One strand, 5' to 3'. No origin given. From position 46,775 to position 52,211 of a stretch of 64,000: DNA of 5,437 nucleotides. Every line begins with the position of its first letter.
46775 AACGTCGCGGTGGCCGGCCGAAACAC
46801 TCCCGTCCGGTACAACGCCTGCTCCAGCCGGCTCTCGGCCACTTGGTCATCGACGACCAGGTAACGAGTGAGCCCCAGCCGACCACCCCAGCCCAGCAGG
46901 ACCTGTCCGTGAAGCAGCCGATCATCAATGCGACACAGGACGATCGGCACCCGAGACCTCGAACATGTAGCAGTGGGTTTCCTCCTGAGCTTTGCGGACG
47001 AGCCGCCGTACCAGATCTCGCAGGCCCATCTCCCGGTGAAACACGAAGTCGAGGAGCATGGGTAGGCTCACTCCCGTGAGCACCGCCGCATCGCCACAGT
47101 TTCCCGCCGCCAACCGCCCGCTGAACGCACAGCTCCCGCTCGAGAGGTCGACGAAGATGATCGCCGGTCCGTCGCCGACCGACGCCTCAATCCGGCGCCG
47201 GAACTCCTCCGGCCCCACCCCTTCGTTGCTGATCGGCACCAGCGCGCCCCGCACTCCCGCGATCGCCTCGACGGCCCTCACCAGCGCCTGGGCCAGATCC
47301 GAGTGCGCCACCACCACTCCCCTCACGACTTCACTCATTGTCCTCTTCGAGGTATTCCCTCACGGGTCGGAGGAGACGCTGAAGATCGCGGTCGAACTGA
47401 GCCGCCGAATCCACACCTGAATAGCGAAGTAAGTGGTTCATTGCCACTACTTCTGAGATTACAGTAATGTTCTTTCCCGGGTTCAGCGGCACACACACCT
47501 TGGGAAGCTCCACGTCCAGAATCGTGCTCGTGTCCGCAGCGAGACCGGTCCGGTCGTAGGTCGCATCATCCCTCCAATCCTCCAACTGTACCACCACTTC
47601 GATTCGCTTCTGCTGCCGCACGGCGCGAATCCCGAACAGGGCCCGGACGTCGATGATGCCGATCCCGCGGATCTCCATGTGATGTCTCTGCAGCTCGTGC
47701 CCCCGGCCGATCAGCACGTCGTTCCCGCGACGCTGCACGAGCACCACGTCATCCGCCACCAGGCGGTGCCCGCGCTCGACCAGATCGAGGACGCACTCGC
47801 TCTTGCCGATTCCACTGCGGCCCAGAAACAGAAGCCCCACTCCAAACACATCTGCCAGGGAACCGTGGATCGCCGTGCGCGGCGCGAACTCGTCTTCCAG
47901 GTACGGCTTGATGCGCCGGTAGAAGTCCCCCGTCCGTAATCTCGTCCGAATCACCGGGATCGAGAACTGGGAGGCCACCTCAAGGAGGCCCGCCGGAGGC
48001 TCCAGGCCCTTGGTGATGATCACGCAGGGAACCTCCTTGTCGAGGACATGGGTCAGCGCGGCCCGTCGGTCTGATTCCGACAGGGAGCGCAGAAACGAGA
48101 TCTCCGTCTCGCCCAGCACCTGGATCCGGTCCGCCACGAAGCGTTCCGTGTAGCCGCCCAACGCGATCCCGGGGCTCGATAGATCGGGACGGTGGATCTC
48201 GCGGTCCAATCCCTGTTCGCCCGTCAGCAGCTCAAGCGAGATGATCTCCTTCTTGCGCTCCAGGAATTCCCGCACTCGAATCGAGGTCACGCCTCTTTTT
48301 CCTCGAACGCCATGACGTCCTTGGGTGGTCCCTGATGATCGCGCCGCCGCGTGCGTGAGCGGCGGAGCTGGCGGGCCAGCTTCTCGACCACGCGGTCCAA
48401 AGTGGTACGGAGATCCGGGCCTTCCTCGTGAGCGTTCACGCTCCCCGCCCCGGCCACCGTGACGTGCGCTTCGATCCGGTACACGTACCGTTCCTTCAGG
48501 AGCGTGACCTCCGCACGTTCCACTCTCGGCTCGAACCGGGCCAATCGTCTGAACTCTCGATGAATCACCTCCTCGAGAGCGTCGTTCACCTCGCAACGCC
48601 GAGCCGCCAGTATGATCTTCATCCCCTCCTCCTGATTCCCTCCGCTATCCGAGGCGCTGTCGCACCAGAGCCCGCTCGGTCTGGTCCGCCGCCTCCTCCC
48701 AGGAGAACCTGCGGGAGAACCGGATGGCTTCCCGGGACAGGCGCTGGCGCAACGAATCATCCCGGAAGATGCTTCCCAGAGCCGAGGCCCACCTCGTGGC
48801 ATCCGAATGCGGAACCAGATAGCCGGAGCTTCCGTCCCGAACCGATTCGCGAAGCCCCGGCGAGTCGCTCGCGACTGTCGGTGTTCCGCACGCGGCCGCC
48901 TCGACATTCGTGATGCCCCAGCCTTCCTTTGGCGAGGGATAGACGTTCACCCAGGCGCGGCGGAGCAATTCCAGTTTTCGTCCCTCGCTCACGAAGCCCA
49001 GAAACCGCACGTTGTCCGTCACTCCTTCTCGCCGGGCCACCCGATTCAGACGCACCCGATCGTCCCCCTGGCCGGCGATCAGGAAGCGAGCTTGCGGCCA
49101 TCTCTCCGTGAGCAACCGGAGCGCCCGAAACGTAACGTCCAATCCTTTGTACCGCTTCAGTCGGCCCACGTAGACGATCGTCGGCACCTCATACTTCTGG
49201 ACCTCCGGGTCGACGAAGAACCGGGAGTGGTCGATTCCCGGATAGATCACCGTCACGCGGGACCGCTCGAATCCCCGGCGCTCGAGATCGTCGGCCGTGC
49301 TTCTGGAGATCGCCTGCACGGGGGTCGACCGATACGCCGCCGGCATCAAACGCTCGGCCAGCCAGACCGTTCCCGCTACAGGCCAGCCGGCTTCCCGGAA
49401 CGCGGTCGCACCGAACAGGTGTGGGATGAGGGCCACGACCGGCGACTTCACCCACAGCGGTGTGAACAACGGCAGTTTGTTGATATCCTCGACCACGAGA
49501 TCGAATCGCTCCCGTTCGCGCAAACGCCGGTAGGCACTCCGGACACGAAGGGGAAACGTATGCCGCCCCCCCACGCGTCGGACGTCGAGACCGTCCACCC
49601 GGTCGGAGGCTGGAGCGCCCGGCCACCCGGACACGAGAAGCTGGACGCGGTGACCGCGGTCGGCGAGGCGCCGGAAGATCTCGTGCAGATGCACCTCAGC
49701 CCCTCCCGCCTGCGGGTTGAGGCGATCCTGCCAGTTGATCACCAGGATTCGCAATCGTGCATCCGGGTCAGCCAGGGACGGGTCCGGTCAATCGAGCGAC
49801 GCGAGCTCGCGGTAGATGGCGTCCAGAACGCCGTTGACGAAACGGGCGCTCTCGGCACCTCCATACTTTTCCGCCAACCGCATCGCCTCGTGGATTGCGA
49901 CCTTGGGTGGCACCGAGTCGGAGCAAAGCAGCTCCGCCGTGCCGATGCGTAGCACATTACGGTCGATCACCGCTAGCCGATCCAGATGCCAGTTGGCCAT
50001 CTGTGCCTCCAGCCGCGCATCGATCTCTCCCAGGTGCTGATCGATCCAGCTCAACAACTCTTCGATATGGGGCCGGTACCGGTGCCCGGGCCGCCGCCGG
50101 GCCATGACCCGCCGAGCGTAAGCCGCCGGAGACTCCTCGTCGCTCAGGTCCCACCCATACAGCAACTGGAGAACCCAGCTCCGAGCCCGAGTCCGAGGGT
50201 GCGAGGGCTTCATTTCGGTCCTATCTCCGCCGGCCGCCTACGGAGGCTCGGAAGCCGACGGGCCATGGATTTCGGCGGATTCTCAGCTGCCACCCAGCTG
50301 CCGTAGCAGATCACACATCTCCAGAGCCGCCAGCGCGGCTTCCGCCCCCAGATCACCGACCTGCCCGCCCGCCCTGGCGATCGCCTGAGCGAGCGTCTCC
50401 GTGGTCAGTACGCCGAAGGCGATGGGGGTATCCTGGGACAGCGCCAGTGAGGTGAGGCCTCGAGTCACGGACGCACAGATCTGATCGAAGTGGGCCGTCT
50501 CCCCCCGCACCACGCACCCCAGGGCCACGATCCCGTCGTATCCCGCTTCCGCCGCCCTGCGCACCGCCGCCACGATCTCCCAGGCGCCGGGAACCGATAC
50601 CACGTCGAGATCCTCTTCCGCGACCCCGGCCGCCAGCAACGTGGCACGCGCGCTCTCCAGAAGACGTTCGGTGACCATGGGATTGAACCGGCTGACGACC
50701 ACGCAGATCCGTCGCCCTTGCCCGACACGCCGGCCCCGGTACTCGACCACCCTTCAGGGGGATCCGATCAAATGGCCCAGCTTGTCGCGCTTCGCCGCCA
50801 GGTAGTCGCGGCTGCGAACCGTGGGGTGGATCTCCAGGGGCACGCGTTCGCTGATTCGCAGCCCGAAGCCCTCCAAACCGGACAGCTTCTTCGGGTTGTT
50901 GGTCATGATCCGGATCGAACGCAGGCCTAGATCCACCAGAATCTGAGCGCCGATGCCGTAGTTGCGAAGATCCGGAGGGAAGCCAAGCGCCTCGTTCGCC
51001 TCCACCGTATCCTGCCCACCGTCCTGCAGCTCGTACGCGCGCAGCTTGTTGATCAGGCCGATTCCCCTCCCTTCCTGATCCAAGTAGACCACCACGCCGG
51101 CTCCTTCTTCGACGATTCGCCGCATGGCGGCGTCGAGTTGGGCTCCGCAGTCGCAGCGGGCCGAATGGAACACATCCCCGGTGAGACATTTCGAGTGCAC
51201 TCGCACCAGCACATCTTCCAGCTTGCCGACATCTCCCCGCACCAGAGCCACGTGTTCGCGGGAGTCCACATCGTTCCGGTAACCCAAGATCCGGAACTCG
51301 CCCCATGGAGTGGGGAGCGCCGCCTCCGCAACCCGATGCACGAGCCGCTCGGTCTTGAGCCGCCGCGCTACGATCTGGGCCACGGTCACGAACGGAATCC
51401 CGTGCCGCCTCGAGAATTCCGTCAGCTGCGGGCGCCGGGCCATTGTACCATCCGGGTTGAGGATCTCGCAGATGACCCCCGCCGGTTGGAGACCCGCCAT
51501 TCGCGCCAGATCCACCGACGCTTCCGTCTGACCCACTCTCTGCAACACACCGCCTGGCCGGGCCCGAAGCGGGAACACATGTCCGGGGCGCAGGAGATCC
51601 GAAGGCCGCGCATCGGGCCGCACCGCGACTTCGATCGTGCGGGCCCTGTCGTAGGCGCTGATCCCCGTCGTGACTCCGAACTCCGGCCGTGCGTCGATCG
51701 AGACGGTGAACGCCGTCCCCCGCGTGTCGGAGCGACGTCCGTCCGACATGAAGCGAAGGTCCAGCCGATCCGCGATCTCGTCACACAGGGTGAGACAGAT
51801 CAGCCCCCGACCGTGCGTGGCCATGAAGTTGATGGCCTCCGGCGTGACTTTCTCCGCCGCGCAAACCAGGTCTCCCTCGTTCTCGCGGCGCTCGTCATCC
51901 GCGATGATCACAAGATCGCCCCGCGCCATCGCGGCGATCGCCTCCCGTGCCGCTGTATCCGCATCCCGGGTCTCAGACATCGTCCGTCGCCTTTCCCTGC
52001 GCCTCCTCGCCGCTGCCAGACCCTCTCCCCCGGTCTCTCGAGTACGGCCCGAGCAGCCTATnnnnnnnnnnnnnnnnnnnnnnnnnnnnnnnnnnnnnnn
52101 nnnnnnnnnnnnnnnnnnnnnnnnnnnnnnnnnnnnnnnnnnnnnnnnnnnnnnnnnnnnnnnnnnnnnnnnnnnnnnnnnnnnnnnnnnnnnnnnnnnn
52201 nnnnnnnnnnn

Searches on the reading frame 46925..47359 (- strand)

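Call 19: search_protein_families(library=pfam, proteins=[window:46925-47359:-], max_evalue=0.01)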
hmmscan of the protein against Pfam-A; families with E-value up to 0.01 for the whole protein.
window:46925-47359:- (144 aa): 1 family
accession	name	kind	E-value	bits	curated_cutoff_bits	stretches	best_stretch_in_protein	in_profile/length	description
PF03610.21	EIIA-man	-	3.9e-07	30.6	21.4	1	15-110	3-104/116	PTS system fructose IIA component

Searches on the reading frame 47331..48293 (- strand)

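Call 34: search_protein_families(library=pfam, proteins=[window:47331-48293:-], max_evalue=0.01)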
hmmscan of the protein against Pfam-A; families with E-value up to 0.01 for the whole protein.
window:47331-48293:- (320 aa): 3 families
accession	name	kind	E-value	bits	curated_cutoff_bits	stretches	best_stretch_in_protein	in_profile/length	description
PF07475.17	Hpr_kinase_C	-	5.4e-63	212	33.3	1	135-302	2-169/171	HPr Serine kinase C-terminal domain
PF02603.21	Hpr_kinase_N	-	2.8e-33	115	24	1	6-132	2-125/125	HPr Serine kinase N terminus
PF07085.17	DRTGG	-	1.2e-05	25.5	25.2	1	74-128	48-102/105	DRTGG domain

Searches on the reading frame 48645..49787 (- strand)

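Call 14: search_protein_families(library=pfam, proteins=[window:48645-49787:-], max_evalue=0.01)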
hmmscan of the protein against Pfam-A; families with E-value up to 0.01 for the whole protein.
window:48645-49787:- (380 aa): 6 families
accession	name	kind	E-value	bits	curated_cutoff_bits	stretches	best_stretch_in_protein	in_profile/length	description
PF00534.26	Glycos_transf_1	-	2.3e-40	138.4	26.4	1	200-355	14-170/172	Glycosyl transferases group 1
PF13692.12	Glyco_trans_1_4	-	3.5e-34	118.5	27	1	202-343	2-142/142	Glycosyl transferases group 1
PF20706.3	GT4-conflict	-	1.1e-19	71.2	26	1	165-369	161-384/385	Family 4 Glycosyltransferase in conflict systems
PF13439.12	Glyco_transf_4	-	2.3e-19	70.5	28.5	1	28-189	2-170/170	Glycosyltransferase Family 4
PF13579.12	Glyco_trans_4_4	-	4.2e-11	43.9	29.7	1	28-184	1-158/158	Glycosyl transferase 4-like domain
PF13524.12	Glyco_trans_1_2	-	1.7e-09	38.2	25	1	223-370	6-142/144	Glycosyl transferase-like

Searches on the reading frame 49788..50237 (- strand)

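Call 14: search_protein_families(library=pfam, proteins=[window:49788-50237:-], max_evalue=0.01)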
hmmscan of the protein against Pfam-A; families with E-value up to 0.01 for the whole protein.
window:49788-50237:- (149 aa): 1 family
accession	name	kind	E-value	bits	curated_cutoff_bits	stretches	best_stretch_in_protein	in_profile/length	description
PF01029.23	NusB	-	3e-29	102.5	23.1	1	17-143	2-133/133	NusB family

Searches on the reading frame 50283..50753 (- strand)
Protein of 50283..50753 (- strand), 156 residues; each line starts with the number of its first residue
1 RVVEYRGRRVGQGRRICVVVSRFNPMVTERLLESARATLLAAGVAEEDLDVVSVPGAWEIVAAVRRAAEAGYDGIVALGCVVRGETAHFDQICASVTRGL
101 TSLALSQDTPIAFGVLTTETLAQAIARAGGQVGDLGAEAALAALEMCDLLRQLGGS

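Call 14: search_protein_families(library=pfam, proteins=[window:50283-50753:-], max_evalue=0.01)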
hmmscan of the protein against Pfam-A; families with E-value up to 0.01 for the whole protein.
window:50283-50753:- (156 aa): 1 family
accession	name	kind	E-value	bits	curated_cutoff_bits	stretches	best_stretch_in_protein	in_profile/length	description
PF00885.24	DMRL_synthase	-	1.9e-50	170.8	26.7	1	15-150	3-138/139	6,7-dimethyl-8-ribityllumazine synthase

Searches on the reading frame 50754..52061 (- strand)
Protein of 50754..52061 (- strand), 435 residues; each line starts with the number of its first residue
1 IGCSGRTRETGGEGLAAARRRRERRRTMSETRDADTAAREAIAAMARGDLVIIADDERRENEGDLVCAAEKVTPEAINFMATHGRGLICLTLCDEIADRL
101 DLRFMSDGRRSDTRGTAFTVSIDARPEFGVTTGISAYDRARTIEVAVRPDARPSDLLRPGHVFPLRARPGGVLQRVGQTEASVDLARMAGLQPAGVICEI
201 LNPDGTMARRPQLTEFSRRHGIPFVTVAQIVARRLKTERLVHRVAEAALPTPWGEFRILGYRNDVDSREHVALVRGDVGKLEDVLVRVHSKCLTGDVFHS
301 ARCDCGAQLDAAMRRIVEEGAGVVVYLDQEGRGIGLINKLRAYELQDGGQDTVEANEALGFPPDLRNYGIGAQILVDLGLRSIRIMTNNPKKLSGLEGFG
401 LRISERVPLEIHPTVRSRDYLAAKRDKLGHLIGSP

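Call 14: search_protein_families(library=pfam, proteins=[window:50754-52061:-], max_evalue=0.01)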
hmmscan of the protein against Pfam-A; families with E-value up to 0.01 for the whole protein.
window:50754-52061:- (435 aa): 2 families
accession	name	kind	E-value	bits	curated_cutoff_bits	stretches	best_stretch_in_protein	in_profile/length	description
PF00926.24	DHBP_synthase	-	4.3e-82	274.7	26.4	1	40-232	2-190/191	3,4-dihydroxy-2-butanone 4-phosphate synthase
PF00925.25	GTP_cyclohydro2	-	5.5e-75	250.9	23.3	1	243-408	2-165/165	GTP cyclohydrolase II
